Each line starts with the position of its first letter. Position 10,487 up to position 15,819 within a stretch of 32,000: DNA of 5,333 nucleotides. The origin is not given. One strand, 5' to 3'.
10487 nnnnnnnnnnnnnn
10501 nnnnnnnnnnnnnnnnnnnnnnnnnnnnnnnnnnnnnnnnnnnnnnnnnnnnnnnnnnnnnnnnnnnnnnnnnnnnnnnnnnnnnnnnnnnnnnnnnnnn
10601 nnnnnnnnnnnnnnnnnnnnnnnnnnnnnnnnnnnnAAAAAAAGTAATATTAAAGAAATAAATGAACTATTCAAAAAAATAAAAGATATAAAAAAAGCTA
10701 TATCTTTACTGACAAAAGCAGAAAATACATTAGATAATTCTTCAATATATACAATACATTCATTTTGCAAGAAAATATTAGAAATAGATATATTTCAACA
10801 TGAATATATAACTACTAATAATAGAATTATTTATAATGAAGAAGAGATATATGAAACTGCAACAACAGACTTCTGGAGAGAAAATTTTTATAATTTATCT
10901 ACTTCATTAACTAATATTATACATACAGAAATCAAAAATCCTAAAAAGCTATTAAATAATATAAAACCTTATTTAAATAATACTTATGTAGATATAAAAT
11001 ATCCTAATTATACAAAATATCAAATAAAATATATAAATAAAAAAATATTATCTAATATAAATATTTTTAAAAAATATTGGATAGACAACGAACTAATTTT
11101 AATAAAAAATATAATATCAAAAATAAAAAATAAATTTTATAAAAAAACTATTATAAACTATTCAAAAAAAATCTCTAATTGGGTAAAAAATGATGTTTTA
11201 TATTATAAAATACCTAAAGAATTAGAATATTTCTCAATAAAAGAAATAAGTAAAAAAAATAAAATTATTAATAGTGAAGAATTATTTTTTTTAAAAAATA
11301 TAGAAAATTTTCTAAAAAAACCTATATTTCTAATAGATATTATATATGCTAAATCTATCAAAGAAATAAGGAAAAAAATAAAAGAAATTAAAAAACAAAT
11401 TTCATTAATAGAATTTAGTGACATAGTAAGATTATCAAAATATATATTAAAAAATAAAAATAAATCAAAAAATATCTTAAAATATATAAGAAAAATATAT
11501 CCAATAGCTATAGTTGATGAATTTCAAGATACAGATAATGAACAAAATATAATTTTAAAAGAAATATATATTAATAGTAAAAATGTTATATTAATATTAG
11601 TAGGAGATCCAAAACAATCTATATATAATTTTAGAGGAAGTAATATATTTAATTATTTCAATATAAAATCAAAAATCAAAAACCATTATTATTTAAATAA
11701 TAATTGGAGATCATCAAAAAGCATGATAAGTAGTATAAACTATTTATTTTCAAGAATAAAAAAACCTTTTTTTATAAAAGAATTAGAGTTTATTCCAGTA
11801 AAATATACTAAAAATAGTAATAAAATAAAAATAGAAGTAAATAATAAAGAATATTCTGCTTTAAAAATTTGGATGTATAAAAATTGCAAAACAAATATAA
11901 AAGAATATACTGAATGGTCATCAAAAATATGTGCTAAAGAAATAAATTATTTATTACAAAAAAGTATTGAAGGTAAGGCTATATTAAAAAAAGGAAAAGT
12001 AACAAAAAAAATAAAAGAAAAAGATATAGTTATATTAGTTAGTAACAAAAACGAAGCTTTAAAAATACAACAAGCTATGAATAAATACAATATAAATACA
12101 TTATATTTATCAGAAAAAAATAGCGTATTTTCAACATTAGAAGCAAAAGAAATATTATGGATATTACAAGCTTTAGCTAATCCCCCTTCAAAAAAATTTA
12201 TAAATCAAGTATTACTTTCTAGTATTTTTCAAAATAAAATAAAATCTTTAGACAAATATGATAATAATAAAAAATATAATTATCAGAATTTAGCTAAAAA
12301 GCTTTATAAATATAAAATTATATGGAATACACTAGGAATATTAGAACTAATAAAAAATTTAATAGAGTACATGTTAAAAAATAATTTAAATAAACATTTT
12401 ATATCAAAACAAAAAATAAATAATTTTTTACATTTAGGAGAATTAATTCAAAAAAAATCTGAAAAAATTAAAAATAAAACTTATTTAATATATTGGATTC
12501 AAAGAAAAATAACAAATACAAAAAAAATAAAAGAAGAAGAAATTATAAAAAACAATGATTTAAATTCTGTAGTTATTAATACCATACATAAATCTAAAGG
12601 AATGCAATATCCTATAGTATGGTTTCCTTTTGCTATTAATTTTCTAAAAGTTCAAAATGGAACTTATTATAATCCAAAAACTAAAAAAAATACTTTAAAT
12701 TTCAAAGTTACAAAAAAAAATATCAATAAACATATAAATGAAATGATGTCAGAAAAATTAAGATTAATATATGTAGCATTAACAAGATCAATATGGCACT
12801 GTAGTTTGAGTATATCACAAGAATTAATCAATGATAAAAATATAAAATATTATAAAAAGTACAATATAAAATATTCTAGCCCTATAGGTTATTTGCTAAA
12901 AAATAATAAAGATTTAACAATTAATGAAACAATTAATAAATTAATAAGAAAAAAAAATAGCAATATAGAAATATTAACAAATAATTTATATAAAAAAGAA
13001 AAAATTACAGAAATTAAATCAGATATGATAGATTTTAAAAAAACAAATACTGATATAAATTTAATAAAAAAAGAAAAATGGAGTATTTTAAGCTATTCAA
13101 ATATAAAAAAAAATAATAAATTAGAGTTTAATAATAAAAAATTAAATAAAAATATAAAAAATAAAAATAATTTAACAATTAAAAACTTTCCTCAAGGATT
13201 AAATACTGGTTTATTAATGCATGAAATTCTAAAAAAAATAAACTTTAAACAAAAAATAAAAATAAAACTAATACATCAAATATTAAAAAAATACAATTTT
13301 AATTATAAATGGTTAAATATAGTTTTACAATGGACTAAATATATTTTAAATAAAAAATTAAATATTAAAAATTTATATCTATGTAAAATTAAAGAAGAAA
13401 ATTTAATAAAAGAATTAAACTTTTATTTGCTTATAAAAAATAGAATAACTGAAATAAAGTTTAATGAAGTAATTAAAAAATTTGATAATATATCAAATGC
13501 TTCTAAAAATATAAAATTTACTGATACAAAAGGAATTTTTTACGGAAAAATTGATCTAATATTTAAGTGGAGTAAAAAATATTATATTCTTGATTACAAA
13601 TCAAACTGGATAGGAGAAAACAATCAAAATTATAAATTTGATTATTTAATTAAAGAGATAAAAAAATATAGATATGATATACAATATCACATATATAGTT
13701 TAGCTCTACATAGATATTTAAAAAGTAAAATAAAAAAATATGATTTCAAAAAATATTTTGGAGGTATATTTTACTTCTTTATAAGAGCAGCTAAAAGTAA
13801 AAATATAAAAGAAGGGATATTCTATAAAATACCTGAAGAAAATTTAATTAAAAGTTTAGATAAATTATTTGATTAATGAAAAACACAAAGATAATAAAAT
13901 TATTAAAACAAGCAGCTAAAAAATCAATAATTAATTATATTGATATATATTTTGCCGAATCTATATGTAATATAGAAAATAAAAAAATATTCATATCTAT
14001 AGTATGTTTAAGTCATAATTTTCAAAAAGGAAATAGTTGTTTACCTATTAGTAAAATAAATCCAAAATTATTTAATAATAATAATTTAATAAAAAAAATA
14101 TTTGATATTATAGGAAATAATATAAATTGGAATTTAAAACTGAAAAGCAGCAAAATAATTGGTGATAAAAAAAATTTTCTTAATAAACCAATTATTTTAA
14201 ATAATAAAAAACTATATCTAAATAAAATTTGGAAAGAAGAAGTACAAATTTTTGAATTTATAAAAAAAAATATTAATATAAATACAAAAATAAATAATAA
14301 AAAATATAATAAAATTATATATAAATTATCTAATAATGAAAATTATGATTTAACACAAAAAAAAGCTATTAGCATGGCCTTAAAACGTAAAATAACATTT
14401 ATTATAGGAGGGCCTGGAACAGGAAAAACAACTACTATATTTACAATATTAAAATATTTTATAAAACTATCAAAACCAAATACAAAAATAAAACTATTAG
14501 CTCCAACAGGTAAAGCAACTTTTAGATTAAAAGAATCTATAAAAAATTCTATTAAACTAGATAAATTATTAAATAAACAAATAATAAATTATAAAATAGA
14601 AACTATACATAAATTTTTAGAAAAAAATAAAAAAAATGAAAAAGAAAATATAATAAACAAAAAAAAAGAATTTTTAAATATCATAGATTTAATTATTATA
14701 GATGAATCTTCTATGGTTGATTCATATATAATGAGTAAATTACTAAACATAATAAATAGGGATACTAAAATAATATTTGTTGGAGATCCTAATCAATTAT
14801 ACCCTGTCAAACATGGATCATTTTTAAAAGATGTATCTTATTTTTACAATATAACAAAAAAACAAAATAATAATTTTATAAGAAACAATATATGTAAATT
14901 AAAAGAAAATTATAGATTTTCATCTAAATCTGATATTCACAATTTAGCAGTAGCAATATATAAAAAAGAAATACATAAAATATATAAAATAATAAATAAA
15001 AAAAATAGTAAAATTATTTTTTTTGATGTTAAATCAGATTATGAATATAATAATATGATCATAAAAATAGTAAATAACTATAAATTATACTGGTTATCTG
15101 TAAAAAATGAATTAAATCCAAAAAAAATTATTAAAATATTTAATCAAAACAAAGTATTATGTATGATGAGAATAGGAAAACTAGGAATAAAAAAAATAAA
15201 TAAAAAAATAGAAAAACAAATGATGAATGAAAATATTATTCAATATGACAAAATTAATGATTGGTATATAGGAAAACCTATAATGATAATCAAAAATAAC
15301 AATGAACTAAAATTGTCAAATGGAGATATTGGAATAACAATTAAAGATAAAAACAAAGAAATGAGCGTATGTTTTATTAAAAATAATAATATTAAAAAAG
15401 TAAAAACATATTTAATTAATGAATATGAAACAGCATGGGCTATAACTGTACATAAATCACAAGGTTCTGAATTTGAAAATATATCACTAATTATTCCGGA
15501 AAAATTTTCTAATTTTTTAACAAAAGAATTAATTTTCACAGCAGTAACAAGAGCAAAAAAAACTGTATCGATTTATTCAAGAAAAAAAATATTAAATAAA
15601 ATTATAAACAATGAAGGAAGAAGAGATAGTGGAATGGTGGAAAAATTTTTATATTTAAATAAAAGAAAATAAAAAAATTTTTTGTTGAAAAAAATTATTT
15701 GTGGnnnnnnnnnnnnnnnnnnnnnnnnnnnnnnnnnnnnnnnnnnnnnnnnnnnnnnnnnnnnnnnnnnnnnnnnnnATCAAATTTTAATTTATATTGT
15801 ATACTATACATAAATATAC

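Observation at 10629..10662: recB is split by a frameshift in an A9 run, with all helicase and nuclease motifs otherwise intact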

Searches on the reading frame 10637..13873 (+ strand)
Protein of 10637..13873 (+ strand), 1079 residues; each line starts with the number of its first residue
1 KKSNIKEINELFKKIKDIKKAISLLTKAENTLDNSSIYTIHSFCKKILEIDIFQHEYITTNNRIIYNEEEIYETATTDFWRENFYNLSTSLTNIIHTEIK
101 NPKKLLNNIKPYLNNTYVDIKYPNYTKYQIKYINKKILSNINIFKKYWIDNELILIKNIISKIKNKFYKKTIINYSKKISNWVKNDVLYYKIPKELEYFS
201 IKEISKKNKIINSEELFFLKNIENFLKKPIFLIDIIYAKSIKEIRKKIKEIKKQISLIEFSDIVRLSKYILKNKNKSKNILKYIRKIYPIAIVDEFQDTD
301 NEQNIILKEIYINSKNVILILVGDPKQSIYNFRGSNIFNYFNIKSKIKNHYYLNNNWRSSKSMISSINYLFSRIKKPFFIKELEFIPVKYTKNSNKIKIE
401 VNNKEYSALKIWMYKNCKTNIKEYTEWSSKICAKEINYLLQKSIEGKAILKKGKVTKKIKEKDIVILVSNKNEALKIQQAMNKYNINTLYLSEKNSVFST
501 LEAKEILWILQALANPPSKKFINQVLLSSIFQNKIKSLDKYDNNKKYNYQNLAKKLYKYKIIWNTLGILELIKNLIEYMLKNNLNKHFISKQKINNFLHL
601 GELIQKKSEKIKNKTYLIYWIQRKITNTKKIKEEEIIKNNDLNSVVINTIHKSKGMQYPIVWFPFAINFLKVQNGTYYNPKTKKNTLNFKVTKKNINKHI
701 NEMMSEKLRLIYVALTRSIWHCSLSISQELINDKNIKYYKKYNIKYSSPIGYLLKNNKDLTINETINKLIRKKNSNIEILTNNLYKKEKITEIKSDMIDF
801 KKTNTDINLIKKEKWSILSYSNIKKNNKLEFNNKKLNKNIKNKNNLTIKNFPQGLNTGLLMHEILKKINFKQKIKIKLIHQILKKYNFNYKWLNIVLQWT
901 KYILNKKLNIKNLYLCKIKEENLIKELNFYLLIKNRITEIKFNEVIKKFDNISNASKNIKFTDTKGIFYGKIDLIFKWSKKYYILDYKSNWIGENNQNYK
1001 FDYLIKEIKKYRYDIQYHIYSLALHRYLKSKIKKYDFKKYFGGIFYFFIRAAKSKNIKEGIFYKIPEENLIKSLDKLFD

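Call 8: search_protein_families(library=pfam, proteins=[window:10637-13873:+])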
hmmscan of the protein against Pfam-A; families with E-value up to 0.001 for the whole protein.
window:10637-13873:+ (1079 aa): 5 families
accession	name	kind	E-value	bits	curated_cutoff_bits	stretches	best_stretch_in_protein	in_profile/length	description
PF00580.27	UvrD-helicase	-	6.2e-24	85.6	23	1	18-347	61-270/271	UvrD/REP helicase N-terminal domain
PF13361.12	UvrD_C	-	8.7e-12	45.6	25.6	1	351-718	1-339/350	UvrD-like helicase C-terminal domain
PF13245.12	AAA_19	-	1.6e-06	28.8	25.1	1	282-333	86-134/134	AAA domain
PF13538.12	UvrD_C_2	-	3.1e-05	24.2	27.4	0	645-663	2-20/52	UvrD-like helicase C-terminal domain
PF12705.13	PDDEXK_1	-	0.00043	20.7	22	1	958-1062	116-200/247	PD-(D/E)XK nuclease superfamily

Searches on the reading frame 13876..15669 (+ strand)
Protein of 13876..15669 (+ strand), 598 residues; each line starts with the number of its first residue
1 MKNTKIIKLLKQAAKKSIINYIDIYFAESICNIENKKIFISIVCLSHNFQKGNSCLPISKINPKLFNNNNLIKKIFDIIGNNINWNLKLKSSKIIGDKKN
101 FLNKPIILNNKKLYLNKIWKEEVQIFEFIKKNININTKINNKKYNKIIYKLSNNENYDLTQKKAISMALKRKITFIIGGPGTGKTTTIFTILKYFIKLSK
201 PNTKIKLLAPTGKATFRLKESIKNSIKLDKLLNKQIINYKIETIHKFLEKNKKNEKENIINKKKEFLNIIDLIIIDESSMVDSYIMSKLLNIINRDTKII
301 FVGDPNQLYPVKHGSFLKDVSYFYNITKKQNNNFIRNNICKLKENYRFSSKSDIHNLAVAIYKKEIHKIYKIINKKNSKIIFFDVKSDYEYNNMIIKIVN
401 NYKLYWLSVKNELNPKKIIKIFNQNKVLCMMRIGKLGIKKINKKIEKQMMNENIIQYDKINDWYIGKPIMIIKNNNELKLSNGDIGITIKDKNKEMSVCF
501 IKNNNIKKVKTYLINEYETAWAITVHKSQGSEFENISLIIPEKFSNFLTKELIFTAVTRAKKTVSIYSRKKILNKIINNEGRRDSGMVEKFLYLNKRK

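Call 8: search_protein_families(library=pfam, proteins=[window:13876-15669:+])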
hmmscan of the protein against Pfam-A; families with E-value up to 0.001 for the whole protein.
window:13876-15669:+ (598 aa): 13 families
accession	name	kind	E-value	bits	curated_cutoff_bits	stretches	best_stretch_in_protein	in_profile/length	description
PF13245.12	AAA_19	-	2.2e-34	119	25.1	1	161-311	1-132/134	AAA domain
PF13604.12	AAA_30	-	3.9e-24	85.9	27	1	159-321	4-141/191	AAA domain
PF13086.12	AAA_11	-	7.6e-14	52.5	27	2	158-235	3-93/257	AAA domain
PF13538.12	UvrD_C_2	-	3.4e-12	46.5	27.4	1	520-566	2-51/52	UvrD-like helicase C-terminal domain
PF21185.3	RecD_N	-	6.8e-12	46.1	22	1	16-114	2-103/103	RecBCD enzyme subunit RecD, N-terminal domain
PF01443.25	Viral_helicase1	-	1.1e-10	42.1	21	1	516-567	178-227/228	Viral superfamily 1 RNA helicase core domain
PF00580.27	UvrD-helicase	-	5.9e-08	33.2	23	1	161-260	5-98/271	UvrD/REP helicase N-terminal domain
PF09848.15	SLFN-g3_helicase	-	1.2e-07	31.8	24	1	171-383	1-196/354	Schlafen group 3, DNA/RNA helicase domain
PF18335.7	SH3_13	-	7.3e-07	29.3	41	1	442-498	2-63/65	ATP-dependent RecD-like DNA helicase SH3 domain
PF02562.22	PhoH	-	6.2e-06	26.3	27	0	159-186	7-34/205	PhoH-like protein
PF05127.21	NAT10_TcmA_helicase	-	2.2e-05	24.9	22.7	1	176-292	2-112/176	RNA cytidine acetyltransferase NAT10/TcmA, helicase domain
PF00270.35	DEAD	-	4.6e-05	23.6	26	1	161-292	4-141/167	DEAD/DEAH box helicase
PF13401.12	AAA_22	-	9.5e-05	23.2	27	1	171-308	5-126/130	AAA domain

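Call 41: search_protein_families(library=ncbifam, proteins=[window:13876-15669:+])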
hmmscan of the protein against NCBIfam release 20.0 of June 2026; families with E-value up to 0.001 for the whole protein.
window:13876-15669:+ (598 aa): 7 families
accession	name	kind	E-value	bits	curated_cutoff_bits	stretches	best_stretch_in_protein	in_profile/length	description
TIGR01447.1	recD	equivalog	3.1e-147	491.7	310.15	1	10-590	1-596/597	exodeoxyribonuclease V subunit alpha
NF008127.0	PRK10875.1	equivalog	1.2e-135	453.5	671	2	328-592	348-615/619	exodeoxyribonuclease V subunit alpha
TIGR01448.2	helicase_RecD2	equivalog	1e-78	265.2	500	1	67-583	227-703/713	SF1B family DNA helicase RecD2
TIGR02768.1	TraA_Ti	equivalog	4.4e-23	81.5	590.45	2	461-571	613-718/751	Ti-type conjugative transfer relaxase TraA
NF010402.0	PRK13826.1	subfamily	1.2e-13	49.9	1317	2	457-571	628-740/1102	Dtr system oriT relaxase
NF010464.0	PRK13889.1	subfamily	6.3e-10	37.6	1015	1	261-318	425-483/992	conjugal transfer relaxase TraA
NF010263.0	PRK13709.1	equivalog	0.00014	19.3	2212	0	161-315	973-1110/1752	conjugative transfer relaxase/helicase TraI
